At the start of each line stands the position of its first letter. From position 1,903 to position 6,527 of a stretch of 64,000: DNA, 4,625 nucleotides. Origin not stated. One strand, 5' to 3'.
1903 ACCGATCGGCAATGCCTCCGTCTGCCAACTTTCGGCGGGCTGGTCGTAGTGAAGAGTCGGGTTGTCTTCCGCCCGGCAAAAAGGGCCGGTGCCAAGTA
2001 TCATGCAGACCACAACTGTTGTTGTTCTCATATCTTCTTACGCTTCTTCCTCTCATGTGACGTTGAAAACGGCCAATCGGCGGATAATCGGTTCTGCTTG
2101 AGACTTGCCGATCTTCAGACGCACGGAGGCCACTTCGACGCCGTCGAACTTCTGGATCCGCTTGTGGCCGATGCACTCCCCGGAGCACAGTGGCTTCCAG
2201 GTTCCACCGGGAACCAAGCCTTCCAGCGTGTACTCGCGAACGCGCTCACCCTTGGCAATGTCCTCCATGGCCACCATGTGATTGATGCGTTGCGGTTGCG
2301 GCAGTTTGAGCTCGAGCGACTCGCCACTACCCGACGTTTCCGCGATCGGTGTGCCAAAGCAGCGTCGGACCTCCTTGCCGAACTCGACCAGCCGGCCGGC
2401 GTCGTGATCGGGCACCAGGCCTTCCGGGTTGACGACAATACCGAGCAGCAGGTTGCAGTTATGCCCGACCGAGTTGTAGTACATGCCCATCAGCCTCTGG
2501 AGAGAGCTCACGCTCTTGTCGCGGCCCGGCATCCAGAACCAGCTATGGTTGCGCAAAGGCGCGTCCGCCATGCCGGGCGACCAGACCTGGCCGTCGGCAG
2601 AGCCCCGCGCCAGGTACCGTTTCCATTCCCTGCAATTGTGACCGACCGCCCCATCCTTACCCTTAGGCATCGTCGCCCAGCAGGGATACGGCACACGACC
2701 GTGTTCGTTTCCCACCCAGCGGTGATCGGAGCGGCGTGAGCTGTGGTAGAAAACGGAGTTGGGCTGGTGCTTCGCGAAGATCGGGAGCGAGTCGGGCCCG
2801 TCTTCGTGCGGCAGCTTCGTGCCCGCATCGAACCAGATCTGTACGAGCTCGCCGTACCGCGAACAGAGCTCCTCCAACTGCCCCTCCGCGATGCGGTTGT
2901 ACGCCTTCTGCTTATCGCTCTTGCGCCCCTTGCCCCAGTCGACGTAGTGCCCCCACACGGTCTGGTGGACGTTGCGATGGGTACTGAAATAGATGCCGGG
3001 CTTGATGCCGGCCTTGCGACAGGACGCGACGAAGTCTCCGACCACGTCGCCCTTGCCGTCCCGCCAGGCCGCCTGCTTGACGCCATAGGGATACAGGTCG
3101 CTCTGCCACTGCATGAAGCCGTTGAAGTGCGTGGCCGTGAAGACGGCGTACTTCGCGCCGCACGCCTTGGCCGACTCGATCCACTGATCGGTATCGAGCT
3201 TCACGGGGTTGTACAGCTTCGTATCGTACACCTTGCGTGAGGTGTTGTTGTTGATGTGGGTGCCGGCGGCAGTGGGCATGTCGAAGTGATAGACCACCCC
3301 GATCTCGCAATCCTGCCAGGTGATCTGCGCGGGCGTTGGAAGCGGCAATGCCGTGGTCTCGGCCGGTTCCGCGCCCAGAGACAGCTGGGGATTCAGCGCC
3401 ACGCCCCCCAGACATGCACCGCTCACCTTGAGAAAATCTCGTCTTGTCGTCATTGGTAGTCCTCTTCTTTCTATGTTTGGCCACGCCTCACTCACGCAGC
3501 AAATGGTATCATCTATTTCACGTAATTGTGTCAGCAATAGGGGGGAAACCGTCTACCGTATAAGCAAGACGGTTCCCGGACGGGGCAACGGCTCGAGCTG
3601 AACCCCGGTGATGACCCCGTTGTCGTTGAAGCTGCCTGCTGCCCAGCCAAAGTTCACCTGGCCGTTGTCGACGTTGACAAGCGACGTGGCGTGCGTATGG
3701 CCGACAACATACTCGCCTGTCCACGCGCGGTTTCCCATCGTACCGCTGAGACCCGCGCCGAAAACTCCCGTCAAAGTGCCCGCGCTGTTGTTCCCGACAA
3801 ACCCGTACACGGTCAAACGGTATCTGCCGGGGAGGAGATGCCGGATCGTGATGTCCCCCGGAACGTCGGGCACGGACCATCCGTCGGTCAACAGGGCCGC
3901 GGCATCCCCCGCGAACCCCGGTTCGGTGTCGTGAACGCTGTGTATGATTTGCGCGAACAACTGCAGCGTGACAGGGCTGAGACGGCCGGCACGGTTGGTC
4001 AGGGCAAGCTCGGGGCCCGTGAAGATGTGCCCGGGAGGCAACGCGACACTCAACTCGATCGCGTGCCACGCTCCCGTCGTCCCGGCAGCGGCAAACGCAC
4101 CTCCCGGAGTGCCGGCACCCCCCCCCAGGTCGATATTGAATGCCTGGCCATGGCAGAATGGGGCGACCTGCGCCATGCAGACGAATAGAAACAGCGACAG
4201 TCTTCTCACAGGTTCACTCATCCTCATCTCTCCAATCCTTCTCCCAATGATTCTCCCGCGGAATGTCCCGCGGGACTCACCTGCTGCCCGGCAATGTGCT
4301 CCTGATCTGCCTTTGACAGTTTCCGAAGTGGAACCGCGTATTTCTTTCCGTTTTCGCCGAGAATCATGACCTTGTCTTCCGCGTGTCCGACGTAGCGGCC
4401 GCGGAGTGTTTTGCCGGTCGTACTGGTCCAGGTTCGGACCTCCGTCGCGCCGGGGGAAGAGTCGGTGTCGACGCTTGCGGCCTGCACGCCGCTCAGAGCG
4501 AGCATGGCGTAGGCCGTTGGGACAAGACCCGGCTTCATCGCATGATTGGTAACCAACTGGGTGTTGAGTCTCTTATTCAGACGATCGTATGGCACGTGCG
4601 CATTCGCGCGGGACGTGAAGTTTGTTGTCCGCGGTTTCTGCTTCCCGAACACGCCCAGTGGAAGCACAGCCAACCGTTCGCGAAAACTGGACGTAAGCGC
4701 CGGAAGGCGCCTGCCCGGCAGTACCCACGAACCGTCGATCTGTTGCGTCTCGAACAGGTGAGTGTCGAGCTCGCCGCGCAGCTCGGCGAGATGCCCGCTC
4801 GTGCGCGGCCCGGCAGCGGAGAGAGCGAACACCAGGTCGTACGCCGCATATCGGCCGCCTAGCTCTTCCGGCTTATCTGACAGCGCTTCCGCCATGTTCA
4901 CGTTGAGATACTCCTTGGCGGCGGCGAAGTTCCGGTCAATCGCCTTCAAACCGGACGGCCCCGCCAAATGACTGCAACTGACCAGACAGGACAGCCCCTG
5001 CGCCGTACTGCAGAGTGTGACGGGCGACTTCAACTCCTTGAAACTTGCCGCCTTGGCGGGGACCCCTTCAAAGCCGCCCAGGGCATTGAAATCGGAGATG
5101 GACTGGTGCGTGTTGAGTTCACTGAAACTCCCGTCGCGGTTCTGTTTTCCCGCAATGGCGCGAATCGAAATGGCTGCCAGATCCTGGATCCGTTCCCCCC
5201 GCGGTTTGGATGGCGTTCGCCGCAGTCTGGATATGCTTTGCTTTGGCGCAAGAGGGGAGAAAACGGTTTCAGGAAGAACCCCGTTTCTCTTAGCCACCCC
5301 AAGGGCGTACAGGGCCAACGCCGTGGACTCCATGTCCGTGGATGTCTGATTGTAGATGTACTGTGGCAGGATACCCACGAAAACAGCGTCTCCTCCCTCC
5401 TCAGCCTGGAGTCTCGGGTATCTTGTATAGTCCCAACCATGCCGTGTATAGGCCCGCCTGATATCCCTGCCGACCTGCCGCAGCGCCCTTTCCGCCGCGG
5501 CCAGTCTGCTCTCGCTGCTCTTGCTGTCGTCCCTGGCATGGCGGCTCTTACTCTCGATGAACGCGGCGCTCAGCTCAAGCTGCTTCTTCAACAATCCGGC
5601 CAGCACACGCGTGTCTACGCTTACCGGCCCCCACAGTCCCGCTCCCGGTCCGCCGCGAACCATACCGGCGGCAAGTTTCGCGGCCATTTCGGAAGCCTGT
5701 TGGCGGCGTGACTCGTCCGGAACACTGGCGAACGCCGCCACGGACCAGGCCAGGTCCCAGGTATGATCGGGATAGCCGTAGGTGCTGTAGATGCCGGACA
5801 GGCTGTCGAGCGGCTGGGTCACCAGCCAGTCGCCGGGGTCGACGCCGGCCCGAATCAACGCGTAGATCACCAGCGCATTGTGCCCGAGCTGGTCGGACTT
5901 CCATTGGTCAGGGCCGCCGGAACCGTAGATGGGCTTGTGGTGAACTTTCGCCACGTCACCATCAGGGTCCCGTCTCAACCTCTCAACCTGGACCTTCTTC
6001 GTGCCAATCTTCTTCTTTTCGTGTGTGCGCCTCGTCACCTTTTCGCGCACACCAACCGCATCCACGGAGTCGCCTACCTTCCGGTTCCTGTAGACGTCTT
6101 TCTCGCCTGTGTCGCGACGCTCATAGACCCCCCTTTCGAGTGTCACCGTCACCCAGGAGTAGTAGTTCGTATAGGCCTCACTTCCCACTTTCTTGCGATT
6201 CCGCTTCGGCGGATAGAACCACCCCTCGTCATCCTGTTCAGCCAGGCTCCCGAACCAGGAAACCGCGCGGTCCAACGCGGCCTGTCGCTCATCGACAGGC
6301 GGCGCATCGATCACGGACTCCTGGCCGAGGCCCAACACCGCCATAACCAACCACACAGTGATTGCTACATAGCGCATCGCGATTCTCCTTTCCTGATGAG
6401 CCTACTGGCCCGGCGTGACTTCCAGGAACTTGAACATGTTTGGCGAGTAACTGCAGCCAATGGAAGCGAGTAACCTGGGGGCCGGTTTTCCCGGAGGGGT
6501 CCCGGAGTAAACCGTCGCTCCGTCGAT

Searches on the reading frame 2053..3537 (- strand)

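Call 8: search_protein_families(library=pfam, proteins=[window:2053-3537:-], max_evalue=0.001)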
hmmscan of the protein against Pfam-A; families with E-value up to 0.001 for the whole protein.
window:2053-3537:- (494 aa): 2 families
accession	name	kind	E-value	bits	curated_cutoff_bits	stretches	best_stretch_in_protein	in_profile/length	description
PF01120.23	Alpha_L_fucos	-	1.5e-30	107.3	25.2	1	107-388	87-338/345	Alpha-L-fucosidase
PF14871.12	GHL6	-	0.00017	22.3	35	0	115-225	1-103/132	Hypothetical glycosyl hydrolase 6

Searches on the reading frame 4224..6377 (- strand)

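Call 7: search_protein_families(library=pfam, proteins=[window:4224-6377:-], max_evalue=0.001)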
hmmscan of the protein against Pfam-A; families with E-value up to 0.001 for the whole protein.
window:4224-6377:- (717 aa): 1 family
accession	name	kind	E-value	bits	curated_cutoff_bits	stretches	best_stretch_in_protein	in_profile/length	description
PF03983.18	SHD1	-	7.6e-07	29.3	23.7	1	640-695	3-59/67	SLA1 homology domain 1, SHD1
